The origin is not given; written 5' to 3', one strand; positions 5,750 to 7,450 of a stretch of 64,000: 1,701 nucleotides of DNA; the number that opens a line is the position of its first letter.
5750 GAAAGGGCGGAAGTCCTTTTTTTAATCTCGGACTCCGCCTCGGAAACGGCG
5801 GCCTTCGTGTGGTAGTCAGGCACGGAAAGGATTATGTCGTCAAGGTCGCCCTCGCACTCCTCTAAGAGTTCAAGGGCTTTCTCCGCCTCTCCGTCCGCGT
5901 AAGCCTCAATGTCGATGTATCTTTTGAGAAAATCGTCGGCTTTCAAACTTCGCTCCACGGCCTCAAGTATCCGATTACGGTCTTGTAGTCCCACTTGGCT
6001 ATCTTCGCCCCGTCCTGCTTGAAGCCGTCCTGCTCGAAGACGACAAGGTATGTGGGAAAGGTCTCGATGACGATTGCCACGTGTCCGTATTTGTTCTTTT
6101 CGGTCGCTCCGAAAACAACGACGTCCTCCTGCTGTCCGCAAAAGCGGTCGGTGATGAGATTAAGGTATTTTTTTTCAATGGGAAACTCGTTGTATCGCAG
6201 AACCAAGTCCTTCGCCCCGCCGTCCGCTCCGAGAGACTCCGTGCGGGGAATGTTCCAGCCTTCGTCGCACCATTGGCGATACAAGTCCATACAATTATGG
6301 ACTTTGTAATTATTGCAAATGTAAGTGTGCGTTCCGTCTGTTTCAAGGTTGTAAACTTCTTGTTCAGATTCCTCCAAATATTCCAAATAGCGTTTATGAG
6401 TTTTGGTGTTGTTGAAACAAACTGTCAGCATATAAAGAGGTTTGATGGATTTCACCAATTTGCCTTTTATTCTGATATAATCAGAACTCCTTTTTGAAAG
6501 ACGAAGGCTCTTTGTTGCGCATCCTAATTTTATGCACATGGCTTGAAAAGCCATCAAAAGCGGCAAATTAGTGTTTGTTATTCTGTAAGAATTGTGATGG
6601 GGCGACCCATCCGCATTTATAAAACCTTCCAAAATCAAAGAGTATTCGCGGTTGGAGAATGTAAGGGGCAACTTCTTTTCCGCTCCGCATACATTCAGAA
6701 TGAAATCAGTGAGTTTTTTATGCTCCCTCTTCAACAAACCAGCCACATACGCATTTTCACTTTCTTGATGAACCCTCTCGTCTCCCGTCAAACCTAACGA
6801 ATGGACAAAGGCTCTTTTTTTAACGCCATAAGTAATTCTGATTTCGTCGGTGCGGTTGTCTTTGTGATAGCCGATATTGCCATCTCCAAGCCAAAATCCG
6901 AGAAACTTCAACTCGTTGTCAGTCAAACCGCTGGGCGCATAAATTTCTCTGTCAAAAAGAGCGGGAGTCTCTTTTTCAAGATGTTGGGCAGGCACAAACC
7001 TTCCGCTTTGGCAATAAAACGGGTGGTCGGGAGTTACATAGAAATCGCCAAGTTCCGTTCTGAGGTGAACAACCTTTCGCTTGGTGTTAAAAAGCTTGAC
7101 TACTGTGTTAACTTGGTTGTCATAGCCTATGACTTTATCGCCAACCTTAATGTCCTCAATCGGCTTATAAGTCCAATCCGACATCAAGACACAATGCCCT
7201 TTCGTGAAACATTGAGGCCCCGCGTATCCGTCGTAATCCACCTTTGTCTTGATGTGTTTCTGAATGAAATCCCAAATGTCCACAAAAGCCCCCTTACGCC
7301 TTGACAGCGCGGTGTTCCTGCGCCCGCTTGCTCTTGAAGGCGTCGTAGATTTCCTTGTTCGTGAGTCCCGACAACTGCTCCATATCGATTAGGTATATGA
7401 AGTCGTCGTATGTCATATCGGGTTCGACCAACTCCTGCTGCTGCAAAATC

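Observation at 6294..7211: Intein with a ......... endonuclease inserted exactly at the catalytic cysteine of a CHAP lysin in the head module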

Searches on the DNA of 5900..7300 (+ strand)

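Call 7: search_dna_similar(query=window:5900-7300:+, collection=phages, mode=distant)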
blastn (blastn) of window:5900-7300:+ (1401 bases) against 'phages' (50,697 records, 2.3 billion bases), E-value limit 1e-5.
No match.
